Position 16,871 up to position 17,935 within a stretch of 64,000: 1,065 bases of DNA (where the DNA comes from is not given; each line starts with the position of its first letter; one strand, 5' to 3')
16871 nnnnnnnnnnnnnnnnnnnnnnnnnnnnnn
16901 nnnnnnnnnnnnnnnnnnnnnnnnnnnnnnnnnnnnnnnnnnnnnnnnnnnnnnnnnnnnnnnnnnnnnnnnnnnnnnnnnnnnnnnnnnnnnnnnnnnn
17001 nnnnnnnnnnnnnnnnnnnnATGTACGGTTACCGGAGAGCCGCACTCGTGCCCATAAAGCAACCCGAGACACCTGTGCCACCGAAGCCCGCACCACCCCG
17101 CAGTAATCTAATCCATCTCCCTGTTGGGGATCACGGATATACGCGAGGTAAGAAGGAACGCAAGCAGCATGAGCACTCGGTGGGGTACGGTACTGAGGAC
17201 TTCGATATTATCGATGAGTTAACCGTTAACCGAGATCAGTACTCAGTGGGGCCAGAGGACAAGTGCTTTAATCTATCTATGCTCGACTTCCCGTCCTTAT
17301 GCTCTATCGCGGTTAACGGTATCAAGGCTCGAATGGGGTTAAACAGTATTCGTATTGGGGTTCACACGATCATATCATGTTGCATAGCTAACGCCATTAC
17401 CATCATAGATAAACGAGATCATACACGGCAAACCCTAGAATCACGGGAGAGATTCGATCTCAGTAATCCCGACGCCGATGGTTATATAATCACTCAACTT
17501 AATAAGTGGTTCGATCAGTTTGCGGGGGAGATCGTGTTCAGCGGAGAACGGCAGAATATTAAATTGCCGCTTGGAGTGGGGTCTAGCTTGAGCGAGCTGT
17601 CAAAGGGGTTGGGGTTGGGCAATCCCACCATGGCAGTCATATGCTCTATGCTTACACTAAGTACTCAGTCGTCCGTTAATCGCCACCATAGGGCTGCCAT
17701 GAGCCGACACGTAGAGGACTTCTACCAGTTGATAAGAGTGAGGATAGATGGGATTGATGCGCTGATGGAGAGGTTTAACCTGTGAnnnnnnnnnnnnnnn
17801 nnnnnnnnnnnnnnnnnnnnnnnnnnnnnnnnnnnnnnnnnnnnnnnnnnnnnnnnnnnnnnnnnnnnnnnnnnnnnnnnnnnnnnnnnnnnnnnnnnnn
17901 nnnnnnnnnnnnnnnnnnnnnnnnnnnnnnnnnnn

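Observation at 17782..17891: Dense array of seven CTAGTCA(C/T) sites in both orientations in a non-coding gap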

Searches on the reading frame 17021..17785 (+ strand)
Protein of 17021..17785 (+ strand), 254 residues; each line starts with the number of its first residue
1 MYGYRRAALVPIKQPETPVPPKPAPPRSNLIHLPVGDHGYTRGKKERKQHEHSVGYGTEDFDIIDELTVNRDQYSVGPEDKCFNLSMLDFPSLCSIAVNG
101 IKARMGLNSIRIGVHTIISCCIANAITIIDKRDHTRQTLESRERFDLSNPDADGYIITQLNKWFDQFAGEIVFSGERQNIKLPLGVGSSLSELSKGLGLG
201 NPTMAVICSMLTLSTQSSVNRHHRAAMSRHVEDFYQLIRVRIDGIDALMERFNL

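Call 7: search_protein_families(library=pfam, proteins=[window:17021-17785:+], max_evalue=0.01)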
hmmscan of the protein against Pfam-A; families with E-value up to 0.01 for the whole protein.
window:17021-17785:+ (254 aa): 0 families

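Call 8: search_protein_families(library=phrogs, proteins=[window:17021-17785:+], max_evalue=0.01)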
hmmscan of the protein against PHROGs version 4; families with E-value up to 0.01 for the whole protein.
window:17021-17785:+ (254 aa): 0 families

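Call 37: search_protein_families(library=ncbifam, proteins=[window:17021-17785:+], max_evalue=1)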
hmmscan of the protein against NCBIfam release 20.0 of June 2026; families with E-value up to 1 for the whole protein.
window:17021-17785:+ (254 aa): 0 families

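Call 56: search_protein_families(library=pfam, proteins=[window:17021-17785:+], max_evalue=10)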
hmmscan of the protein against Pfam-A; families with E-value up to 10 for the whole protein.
window:17021-17785:+ (254 aa): 0 families

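Call 57: find_homologous_proteins(query=window:17021-17785:+, max_evalue=0.001)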
Query window:17021-17785:+ (254 aa): 3 proteins with E <= 0.001 among 444 candidates.
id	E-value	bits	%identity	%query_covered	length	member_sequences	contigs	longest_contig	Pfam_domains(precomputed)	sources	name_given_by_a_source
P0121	5.4e-169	578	100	100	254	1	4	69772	-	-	-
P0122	2.4e-132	458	81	97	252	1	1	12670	-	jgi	jgi:hypothetical protein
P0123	1.0e-91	325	59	100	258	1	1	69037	-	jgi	jgi:hypothetical protein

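Call 58: find_encoding_contigs(protein=P0122, flank=10000, max_places=2)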
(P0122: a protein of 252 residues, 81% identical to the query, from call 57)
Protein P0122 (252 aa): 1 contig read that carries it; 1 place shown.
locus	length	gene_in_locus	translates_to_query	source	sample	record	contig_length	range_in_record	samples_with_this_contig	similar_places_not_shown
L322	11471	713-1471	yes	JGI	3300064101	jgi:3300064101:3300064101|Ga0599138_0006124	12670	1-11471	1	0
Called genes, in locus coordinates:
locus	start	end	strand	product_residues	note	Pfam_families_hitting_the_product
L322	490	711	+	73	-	-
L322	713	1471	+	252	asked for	-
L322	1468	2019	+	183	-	-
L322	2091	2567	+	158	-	PF11753:DUF3310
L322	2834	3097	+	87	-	-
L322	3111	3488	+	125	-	-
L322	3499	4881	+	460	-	-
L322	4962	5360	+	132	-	-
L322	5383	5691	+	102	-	-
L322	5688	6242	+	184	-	PF00959:Phage_lysozyme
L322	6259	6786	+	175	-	-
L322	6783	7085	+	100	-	-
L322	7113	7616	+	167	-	PF25487:ETR1_N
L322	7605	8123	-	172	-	-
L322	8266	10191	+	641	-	PF06381:Phage_portal_3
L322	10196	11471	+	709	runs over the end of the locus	-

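Call 71: find_homologous_proteins(query=A5, max_evalue=0.001)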
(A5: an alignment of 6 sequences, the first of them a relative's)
Query A5 (6 sequences) (254 aa, profile of the alignment): 5 proteins with E <= 0.001 among 8000 candidates.
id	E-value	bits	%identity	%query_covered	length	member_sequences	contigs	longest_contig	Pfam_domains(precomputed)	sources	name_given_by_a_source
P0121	4.4e-119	414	100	100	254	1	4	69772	-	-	-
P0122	2.5e-115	402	81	97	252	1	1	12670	-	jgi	jgi:hypothetical protein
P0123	1.1e-111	390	59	100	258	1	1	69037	-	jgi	jgi:hypothetical protein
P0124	3.3e-79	284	27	76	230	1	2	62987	-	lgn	-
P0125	5.3e-56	208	24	75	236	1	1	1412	-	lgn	-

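Call 79: predict_structure(alignment_id=A6)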
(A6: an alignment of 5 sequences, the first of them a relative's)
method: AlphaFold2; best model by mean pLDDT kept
length: 254 residues; sequences in the alignment: 5
mean_pLDDT: 53.7   pTM: 0.55
mean pLDDT of the five models: 53.7, 51.7, 47.9, 46.5, 46.4
residues with pLDDT >= 90: 0; 70-90: 35; 50-70: 114; < 50: 105
segments of 3 or more residues with pLDDT < 50: 1-59, 76-92, 104-113, 165-182
pLDDT, mean of each block of 10 residues (from residue 1): 36 43 44 39 32 38 62 49 42 51 46 55 70 68 61 55 47 34 55 66 68 65 66 74 72 66
secondary structure, 60 per line:
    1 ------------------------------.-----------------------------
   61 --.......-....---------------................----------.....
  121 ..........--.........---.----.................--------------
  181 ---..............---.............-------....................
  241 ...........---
elements in order: H63-69 H71-74 H90-105 H116-130 H133-141 H150-166 H184-197 H201-213 H221-251

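Call 85: fold_search(model_id=the predicted structure, library=pdb)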
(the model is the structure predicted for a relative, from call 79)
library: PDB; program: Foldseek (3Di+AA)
matches with E <= 10: 120; with E <= 0.001: 0
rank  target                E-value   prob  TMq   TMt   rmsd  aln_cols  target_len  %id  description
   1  5b5v_B                8.4e-01  0.13  0.19  0.23  14.6       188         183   11  Structure of full-length MOB1b (released 2016-07-06)
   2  5twf_B                1.1e+00  0.11  0.19  0.23  15.0       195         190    9  Regulation of protein interactions by MOB1 phosphorylation (released 2017-04-12)
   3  7my0_A                1.6e+00  0.07  0.18  0.16  17.6       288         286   11  Sy-CrtE IPP structure (released 2022-06-01)
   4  5b5v_D                1.8e+00  0.07  0.16  0.20  14.3       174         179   11  Structure of full-length MOB1b (released 2016-07-06)
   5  6ch2_E                1.8e+00  0.06  0.14  0.19  19.4       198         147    8  Crystal structure of the cytoplasmic domain of FlhA and FliT-FliD complex (released 2018-05-16)
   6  6r80                  2.1e+00  0.03  0.11  0.12  22.9       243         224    9  Structure of AFF4 C-terminal homology domain (released 2019-06-12)
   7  6dv1_B                2.4e+00  0.03  0.11  0.14  17.0       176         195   11  Crystal structure of the alpha-E-catenin actin-binding domain (released 2018-12-19)
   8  6wlw_0                2.5e+00  0.05  0.15  0.18  19.9       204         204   11  The Vo region of human V-ATPase in state 1 (focused refinement) (released 2020-11-11)
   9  7zjm_A                2.5e+00  0.04  0.12  0.13  18.5       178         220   16  Crystal structure of a complex between CspZ from Borrelia burgdorferi strain B408 and human FH SCR domains 6-7 (released 2023-04-19)
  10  8bsb_A                2.5e+00  0.03  0.12  0.17  19.6       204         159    9  Vc1313-LBD bound to D-lysine (released 2023-06-07)
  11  9gs5_A                2.5e+00  0.02  0.12  0.11  20.0       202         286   10  Cryo-EM structure of human SLC35B1-E33A variant with ADP in outward facing conformation (released 2025-05-21)
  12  6qtk_C                2.7e+00  0.05  0.11  0.07  18.3       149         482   11  2.31A structure of gepotidacin with S.aureus DNA gyrase and doubly nicked DNA (released 2019-03-13)
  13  6th1                  2.7e+00  0.02  0.11  0.08  37.9       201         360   12  IE1 from rat cytomegalovirus (released 2020-11-25)
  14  9kh5                  2.8e+00  0.02  0.11  0.07  19.1       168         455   13  Structure of y+LAT1 (released 2025-04-02)
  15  9bj7_I                2.9e+00  0.05  0.15  0.19  10.7       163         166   11  Crystal structure of the N-terminal truncated AbiV (residues 24-201) (released 2025-08-13)
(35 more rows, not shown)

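Call 87: search_protein_representatives(alignment_id=A6)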
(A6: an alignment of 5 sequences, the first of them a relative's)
Query: 5 sequences, 247 profile positions. Proteins with E-value up to 0.001 (for the whole library): 346; up to 1e-10: 242; up to 1e-30: 66. The best 150 are listed.
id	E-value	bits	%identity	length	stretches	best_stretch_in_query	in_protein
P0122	8.7e-125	431.1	-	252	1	4-246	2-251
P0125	6.4e-94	330.0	-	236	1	19-245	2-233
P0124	2.0e-84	298.9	-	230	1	18-244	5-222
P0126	5.1e-58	212.4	-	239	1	20-246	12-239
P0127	1.8e-54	200.8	-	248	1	47-246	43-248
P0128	2.2e-50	187.4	-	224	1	50-246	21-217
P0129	1.6e-49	184.6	-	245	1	30-244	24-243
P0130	2.8e-47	177.3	-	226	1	41-244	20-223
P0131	8.2e-47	175.7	-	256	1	38-246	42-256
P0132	2.9e-46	174.0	-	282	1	50-244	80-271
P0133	2.6e-44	167.5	-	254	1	50-246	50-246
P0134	2.7e-44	167.5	-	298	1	18-242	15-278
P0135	2.7e-44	167.5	-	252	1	17-244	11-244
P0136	2.4e-43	164.4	-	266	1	50-245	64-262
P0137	2.6e-43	164.3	-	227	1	50-244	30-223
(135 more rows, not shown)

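Call 90: search_protein_families(library=phrogs, alignment_id=A8, max_evalue=0.001)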
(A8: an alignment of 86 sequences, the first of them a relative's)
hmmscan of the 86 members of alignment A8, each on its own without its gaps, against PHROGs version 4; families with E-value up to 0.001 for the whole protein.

A. member 1, P0121 (254 aa): 0 families

B. families by the number of members that match (of 86 scanned): 2 families
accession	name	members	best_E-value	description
phrog_795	-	1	2e-05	partition protein ATPase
phrog_3178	-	1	4.7e-05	Arc-like DNA binding domain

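Call 91: find_encoding_contigs(protein=P0126, flank=6000, max_places=2)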
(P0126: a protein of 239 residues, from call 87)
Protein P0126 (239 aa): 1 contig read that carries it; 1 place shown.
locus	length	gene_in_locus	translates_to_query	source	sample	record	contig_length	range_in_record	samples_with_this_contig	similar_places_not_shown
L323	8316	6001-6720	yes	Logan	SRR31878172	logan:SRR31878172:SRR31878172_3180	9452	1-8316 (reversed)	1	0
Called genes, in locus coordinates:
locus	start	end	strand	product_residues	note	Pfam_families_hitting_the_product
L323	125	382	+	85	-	-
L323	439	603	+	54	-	-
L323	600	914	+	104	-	-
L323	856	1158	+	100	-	-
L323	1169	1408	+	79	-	-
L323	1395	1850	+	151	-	-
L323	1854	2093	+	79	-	-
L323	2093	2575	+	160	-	-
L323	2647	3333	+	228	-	-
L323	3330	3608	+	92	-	PF06689:zf-C4_ClpX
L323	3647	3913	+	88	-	-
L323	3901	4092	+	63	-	-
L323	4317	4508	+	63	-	-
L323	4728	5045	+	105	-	-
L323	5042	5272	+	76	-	-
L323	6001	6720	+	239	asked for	-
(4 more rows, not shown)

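Call 94: predict_structure(alignment_id=A8)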
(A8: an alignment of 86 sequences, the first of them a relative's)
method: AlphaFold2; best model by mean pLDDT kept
length: 254 residues; sequences in the alignment: 86
mean_pLDDT: 86.4   pTM: 0.80
mean pLDDT of the five models: 86.4, 86.3, 86.1, 85.5, 85.0
residues with pLDDT >= 90: 181; 70-90: 27; 50-70: 28; < 50: 18
segments of 3 or more residues with pLDDT < 50: 26-30, 34-42
pLDDT, mean of each block of 10 residues (from residue 1): 59 73 60 48 52 63 94 93 96 98 92 97 96 95 95 96 86 92 96 95 97 97 97 95 95 95
secondary structure, 60 per line:
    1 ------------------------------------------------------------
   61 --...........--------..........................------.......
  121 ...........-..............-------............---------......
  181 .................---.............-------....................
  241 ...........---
elements in order: H63-73 E82-91 H92-107 H114-131 H133-146 H154-165 E175-183 H184-197 H201-213 H221-251

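Call 97: fold_search(model_id=the predicted structure, library=pdb)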
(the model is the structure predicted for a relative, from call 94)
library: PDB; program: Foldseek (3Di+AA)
matches with E <= 10: 149; with E <= 0.001: 0
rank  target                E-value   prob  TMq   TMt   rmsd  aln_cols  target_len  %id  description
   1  6n8a_A                3.9e-01  0.13  0.15  0.18  15.4       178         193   12  Crystal structure of selenomethionine-containing AcaB from uropathogenic E. coli (released 2020-07-15)
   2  6oaw_A                5.2e-01  0.16  0.21  0.15  13.3       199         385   10  Crystal structure of a CRISPR Cas-related protein (released 2019-04-10)
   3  8fin_B                6.4e-01  0.06  0.13  0.17  17.2       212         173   12  Multi-state design of two-state switchable hinge proteins (released 2023-08-16)
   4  6oaw_B                9.5e-01  0.16  0.22  0.15  12.6       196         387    7  Crystal structure of a CRISPR Cas-related protein (released 2019-04-10)
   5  9f0x_E                1.1e+00  0.63  0.26  0.54  10.0       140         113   12  CryoEM structure of the F plasmid relaxosome in its pre-initiation state, derived from the ds-27_+143-R Locally-refine (released 2025-06-04)
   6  7dmf                  1.1e+00  0.09  0.16  0.20  17.1       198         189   10  A de novo protein that rigidly extends the structure of tVHS-like domain in tepsin with a new designed domain (released 2021-12-08)
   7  2kbb_MODEL_1_A        1.6e+00  0.07  0.17  0.21  15.7       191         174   12  Solution Structure of the R9 Domain of Talin (released 2009-03-17)
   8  2har                  1.6e+00  0.04  0.14  0.15  17.5       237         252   10  Crystal structure of VDR LBD in complex with 2 alpha-(3-hydroxy-1-propoxy) calcitriol (released 2006-08-29)
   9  5sv0_G                2.1e+00  0.07  0.13  0.14  25.0       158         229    9  Structure of the ExbB/ExbD complex from E. coli at pH 7.0 (released 2016-09-28)
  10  9foy_A                2.1e+00  0.04  0.10  0.04  20.4       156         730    9  Ternary complex of a Mycobacterium tuberculosis DNA gyrase core fusion with DNA and the inhibitor AMK32b (released 2024-08-07)
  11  7ujm_B                2.1e+00  0.02  0.12  0.12  18.8       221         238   12  Estrogen Receptor Alpha Ligand Binding Domain in Complex with a Methylated Lasofoxifene Derivative That Increases Rece (released 2022-06-15)
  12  5cdo_R                2.3e+00  0.04  0.11  0.07  21.8       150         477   11  3.15A structure of QPT-1 with S.aureus DNA gyrase and DNA (released 2015-12-16)
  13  6ezv                  2.3e+00  0.03  0.13  0.10  28.3       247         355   13  The cytotoxin MakA from Vibrio cholerae (released 2018-05-02)
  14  7ujo_B                2.3e+00  0.02  0.12  0.13  18.2       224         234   11  Estrogen Receptor Alpha Ligand Binding Domain in Complex with RU39411 (released 2022-06-15)
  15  8hdu_D                2.4e+00  0.04  0.12  0.17  16.1       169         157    8  De novo design cavitated protein without predefined topology (released 2023-01-18)
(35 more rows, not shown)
